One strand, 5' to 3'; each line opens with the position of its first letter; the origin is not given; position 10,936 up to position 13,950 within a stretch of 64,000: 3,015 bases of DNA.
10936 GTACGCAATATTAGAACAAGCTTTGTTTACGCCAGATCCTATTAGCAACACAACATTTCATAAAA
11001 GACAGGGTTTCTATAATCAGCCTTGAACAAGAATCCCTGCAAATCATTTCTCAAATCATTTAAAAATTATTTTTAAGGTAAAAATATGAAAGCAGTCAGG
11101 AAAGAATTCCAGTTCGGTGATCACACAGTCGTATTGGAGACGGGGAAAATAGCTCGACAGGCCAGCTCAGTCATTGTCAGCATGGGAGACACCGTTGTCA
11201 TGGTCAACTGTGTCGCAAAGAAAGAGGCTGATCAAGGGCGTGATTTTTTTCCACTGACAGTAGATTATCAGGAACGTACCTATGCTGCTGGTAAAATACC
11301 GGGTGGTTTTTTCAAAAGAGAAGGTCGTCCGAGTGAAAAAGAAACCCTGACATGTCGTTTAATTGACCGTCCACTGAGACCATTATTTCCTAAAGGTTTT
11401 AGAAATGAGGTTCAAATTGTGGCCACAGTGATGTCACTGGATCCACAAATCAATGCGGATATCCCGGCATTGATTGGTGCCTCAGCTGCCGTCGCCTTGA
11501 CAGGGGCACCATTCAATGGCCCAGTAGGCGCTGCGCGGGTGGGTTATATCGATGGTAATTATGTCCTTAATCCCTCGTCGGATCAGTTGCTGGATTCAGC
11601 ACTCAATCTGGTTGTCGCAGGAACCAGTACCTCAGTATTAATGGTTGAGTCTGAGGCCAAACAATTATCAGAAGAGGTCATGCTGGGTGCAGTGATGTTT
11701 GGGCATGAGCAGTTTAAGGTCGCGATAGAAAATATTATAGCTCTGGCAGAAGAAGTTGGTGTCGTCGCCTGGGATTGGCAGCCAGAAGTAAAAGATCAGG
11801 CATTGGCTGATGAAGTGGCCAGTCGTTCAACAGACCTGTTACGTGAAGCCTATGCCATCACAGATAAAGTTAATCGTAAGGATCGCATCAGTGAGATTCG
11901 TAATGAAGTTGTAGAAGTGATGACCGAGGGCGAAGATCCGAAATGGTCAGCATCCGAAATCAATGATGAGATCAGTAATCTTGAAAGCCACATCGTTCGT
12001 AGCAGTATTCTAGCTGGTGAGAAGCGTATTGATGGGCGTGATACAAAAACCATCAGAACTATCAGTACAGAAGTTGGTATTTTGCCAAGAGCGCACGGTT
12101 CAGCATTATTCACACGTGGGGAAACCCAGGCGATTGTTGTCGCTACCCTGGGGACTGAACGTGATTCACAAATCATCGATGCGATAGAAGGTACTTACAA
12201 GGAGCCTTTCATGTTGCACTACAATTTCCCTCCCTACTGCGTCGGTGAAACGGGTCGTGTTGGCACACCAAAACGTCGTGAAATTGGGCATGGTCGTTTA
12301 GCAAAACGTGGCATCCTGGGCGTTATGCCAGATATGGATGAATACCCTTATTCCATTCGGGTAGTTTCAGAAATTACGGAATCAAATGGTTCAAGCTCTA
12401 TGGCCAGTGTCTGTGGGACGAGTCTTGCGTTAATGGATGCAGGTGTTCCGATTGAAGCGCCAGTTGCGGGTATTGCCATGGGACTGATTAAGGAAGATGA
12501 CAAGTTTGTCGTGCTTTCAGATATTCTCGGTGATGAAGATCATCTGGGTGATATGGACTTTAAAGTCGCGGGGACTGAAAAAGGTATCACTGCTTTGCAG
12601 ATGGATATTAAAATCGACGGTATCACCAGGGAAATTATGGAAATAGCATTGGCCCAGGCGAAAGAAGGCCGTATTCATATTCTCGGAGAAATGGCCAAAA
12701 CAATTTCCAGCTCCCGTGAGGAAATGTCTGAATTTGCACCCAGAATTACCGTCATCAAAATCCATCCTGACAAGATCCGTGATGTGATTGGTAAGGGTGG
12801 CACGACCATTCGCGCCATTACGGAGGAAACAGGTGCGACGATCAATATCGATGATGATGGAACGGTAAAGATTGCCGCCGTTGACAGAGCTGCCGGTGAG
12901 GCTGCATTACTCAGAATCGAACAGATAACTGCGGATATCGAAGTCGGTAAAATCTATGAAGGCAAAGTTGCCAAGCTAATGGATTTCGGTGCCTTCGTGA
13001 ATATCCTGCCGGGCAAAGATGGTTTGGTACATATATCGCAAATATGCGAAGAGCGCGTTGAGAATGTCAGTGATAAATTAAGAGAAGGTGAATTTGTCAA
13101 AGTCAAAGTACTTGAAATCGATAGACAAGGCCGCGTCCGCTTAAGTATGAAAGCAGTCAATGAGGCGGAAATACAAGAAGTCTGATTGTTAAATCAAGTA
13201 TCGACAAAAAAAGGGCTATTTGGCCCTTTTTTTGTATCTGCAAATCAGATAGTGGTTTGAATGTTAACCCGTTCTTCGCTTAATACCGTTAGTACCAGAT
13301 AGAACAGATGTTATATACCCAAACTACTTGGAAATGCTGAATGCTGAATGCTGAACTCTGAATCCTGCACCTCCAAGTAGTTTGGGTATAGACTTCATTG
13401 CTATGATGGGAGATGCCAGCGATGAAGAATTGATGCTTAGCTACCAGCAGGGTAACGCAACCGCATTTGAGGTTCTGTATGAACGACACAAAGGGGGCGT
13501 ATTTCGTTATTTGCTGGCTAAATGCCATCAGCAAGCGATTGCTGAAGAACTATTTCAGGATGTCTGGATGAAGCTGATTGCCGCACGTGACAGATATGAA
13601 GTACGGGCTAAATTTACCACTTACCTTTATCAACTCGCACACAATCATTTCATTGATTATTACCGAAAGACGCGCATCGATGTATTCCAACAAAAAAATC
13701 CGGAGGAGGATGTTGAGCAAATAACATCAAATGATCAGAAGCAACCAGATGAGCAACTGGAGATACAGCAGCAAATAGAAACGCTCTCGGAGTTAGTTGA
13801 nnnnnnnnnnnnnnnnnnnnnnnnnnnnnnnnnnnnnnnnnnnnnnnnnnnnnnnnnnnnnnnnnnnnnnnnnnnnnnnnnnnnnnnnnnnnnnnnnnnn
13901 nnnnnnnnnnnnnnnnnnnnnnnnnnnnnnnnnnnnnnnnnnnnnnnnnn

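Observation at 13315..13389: Perfect 18-bp inverted repeat enclosing a (GCTGAAT)x3 microsatellite immediately upstream of an ECF sigma factor gene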

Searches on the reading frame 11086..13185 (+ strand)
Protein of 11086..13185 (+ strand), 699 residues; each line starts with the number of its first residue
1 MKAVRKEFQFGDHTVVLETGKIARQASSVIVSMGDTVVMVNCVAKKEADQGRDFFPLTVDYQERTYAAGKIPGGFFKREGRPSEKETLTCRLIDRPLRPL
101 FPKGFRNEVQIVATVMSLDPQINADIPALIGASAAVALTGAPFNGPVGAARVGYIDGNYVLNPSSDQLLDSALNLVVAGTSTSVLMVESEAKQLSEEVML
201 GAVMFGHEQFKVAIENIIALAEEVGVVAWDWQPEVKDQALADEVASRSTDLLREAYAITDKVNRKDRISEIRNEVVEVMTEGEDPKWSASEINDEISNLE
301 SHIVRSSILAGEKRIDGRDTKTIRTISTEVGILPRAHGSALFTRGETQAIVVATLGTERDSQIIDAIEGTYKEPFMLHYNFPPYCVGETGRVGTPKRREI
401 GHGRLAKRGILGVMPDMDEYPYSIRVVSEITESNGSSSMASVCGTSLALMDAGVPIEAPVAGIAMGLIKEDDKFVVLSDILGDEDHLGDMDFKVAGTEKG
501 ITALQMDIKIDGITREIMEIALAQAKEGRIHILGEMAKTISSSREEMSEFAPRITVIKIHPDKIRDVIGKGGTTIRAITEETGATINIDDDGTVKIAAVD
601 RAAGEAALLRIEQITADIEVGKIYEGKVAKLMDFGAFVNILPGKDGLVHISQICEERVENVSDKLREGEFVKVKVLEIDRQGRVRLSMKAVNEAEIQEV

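Call 52: find_homologous_proteins(query=window:11086-13185:+, max_evalue=1e-150)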
Query window:11086-13185:+ (699 aa): 8000 proteins with E <= 1e-150 among 8000 candidates; the best 120 are listed.
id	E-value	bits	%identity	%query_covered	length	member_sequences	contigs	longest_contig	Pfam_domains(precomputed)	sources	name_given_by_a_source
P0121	0.0e+0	1523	100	100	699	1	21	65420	PF00013.36,PF03725.21,PF00575.30,PF03726.20,PF01138.28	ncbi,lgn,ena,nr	ncbi:MAG: polyribonucleotide nucleotidyltransferase [Proteobacteria bacterium]|nr:polyribonucleotide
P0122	0.0e+0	1523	100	100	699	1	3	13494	PF00013.36,PF03725.21,PF00575.30,PF03726.20,PF01138.28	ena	-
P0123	0.0e+0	1522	100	100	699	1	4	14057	PF00013.36,PF03725.21,PF00575.30,PF03726.20,PF01138.28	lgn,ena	-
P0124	0.0e+0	1521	100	100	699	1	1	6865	PF00013.36,PF03725.21,PF00575.30,PF03726.20,PF01138.28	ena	-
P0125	0.0e+0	1521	100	100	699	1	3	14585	PF00013.36,PF03725.21,PF00575.30,PF03726.20,PF01138.28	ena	-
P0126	0.0e+0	1519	100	100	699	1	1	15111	PF00013.36,PF03725.21,PF00575.30,PF03726.20,PF01138.28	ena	-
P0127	0.0e+0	1518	100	100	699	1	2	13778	PF00013.36,PF03725.21,PF00575.30,PF03726.20,PF01138.28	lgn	-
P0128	0.0e+0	1516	99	100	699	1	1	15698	PF00013.36,PF03725.21,PF00575.30,PF03726.20,PF01138.28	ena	-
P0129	0.0e+0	1510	99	100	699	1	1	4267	PF00013.36,PF03725.21,PF00575.30,PF03726.20,PF01138.28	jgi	-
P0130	0.0e+0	1510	99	100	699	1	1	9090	PF00013.36,PF03725.21,PF00575.30,PF03726.20,PF01138.28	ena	-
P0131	0.0e+0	1509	99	100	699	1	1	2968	PF00013.36,PF03725.21,PF00575.30,PF03726.20,PF01138.28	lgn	-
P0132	0.0e+0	1504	99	100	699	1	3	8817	PF00013.36,PF03725.21,PF00575.30,PF03726.20,PF01138.28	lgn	-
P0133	0.0e+0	1503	99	100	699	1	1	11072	PF00013.36,PF03725.21,PF00575.30,PF03726.20,PF01138.28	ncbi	-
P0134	0.0e+0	1495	98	100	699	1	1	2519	PF00013.36,PF03725.21,PF00575.30,PF03726.20,PF01138.28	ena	-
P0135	0.0e+0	1478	96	100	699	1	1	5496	PF00013.36,PF03725.21,PF00575.30,PF03726.20,PF01138.28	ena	-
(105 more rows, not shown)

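Call 53: find_encoding_contigs(protein=P0123, flank=450, max_places=4)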
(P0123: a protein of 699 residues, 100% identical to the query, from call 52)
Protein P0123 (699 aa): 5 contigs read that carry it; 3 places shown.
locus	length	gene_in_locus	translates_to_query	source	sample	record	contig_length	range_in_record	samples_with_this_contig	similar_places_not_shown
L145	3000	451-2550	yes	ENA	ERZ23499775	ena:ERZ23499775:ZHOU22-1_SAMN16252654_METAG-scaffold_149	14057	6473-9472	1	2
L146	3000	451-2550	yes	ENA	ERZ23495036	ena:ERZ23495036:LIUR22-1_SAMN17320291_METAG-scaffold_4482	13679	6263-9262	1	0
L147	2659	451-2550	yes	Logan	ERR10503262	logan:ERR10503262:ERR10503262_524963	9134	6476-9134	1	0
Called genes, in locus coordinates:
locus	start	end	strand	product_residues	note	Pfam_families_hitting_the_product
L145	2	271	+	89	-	PF00312:Ribosomal_S15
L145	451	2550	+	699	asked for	PF01138:RNase_PH, PF03725:RNase_PH_C, PF03726:PNPase, PF01138:RNase_PH, PF00013:KH_1, PF00575:S1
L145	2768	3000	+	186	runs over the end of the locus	PF07638:Sigma70_ECF (weak), PF04542:Sigma70_r2, PF08281:Sigma70_r4_2, PF04545:Sigma70_r4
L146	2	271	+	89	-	PF00312:Ribosomal_S15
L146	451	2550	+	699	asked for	PF01138:RNase_PH, PF03725:RNase_PH_C, PF03726:PNPase, PF01138:RNase_PH, PF00013:KH_1, PF00575:S1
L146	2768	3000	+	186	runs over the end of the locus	PF07638:Sigma70_ECF (weak), PF04542:Sigma70_r2, PF08281:Sigma70_r4_2, PF04545:Sigma70_r4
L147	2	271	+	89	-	PF00312:Ribosomal_S15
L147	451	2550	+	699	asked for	PF01138:RNase_PH, PF03725:RNase_PH_C, PF03726:PNPase, PF01138:RNase_PH, PF00013:KH_1, PF00575:S1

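Call 54: find_encoding_contigs(protein=P0122, flank=450, max_places=4)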
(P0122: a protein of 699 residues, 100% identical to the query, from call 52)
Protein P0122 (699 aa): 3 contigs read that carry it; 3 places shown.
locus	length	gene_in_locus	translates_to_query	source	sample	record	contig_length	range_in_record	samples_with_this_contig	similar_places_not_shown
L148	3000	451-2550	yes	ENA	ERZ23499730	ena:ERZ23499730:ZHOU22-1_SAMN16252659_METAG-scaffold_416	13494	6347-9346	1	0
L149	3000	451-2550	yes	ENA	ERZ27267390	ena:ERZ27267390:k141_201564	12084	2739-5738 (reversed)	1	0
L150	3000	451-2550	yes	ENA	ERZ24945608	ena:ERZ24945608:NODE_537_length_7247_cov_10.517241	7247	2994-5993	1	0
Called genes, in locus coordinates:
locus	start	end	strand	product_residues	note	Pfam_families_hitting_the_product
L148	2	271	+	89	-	PF00312:Ribosomal_S15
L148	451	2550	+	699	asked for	PF01138:RNase_PH, PF03725:RNase_PH_C, PF03726:PNPase, PF01138:RNase_PH, PF00013:KH_1, PF00575:S1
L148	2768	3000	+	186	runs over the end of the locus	PF07638:Sigma70_ECF (weak), PF04542:Sigma70_r2, PF08281:Sigma70_r4_2, PF04545:Sigma70_r4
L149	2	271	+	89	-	PF00312:Ribosomal_S15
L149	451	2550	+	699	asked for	PF01138:RNase_PH, PF03725:RNase_PH_C, PF03726:PNPase, PF01138:RNase_PH, PF00013:KH_1, PF00575:S1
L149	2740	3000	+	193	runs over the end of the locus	PF07638:Sigma70_ECF (weak), PF04542:Sigma70_r2, PF08281:Sigma70_r4_2, PF04545:Sigma70_r4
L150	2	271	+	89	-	PF00312:Ribosomal_S15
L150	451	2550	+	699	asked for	PF01138:RNase_PH, PF03725:RNase_PH_C, PF03726:PNPase, PF01138:RNase_PH, PF00013:KH_1, PF00575:S1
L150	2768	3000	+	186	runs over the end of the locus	PF07638:Sigma70_ECF (weak), PF04542:Sigma70_r2, PF08281:Sigma70_r4_2, PF04545:Sigma70_r4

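Call 55: find_encoding_contigs(protein=P0132, flank=450, max_places=4)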
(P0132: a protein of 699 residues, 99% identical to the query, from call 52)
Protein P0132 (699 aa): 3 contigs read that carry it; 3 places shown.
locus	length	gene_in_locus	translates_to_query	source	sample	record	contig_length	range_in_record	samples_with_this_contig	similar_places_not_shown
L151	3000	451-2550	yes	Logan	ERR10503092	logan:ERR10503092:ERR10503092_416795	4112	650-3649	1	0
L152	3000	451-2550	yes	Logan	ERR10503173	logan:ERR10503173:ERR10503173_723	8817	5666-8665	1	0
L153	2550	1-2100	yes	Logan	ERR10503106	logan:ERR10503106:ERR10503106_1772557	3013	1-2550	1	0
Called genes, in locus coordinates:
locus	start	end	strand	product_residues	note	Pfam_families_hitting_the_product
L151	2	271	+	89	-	PF00312:Ribosomal_S15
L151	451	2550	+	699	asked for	PF01138:RNase_PH, PF03725:RNase_PH_C, PF03726:PNPase, PF01138:RNase_PH, PF00013:KH_1, PF00575:S1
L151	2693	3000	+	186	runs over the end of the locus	PF07638:Sigma70_ECF (weak), PF04542:Sigma70_r2, PF08281:Sigma70_r4_2, PF04545:Sigma70_r4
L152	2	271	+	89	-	PF00312:Ribosomal_S15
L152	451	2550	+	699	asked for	PF01138:RNase_PH, PF03725:RNase_PH_C, PF03726:PNPase, PF01138:RNase_PH, PF00013:KH_1, PF00575:S1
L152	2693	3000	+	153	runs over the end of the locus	?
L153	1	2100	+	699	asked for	PF01138:RNase_PH, PF03725:RNase_PH_C, PF03726:PNPase, PF01138:RNase_PH, PF00013:KH_1, PF00575:S1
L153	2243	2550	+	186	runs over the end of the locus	PF07638:Sigma70_ECF (weak), PF04542:Sigma70_r2, PF08281:Sigma70_r4_2, PF04545:Sigma70_r4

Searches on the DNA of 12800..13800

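Call 10: search_rna_families(source=window, start=12800, end=13800, threshold=evalue, max_evalue=10)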
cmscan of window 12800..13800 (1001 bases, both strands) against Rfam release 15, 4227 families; matches with E-value up to 10: 10.
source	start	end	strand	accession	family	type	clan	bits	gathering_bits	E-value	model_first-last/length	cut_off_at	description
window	13321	13383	-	RF03980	mir-2012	Gene; miRNA;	-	32.5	90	0.00031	1-84/84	no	mir-2012 microRNA precursor family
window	13318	13391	-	RF02818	V_AS5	Gene; antisense;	-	26.3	96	0.0041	1-129/129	no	Vibrio RNA AS5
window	13206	13290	-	RF01770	rimP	Cis-reg; leader;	-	23.9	47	0.25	1-102/102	no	Gammaprotebacteria rimP leader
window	13144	13233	+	RF01770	rimP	Cis-reg; leader;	-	22.7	47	0.45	1-102/102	no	Gammaprotebacteria rimP leader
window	13313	13386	+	RF02818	V_AS5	Gene; antisense;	-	21.5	96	0.096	1-129/129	no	Vibrio RNA AS5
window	13306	13397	+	RF02006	mir-1253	Gene; miRNA;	-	18.3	103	1.4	1-94/94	no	mir-1253 microRNA precursor family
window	13310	13389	-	RF01045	mir-544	Gene; miRNA;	-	18.1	66.5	2.4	1-84/84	no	mir-544 microRNA precursor family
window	13197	13328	-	RF02029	sraA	Gene; sRNA;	-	17.6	56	9.4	1-95/95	no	sraA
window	13204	13235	-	RF00125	IS128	Gene; sRNA;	-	15.3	80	2.3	165-197/209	no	IS128 RNA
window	13317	13464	-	RF00397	SNORA14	Gene; snRNA; snoRNA; HACA-box;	-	14.4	36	9.5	1-135/135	no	Small nucleolar RNA SNORA14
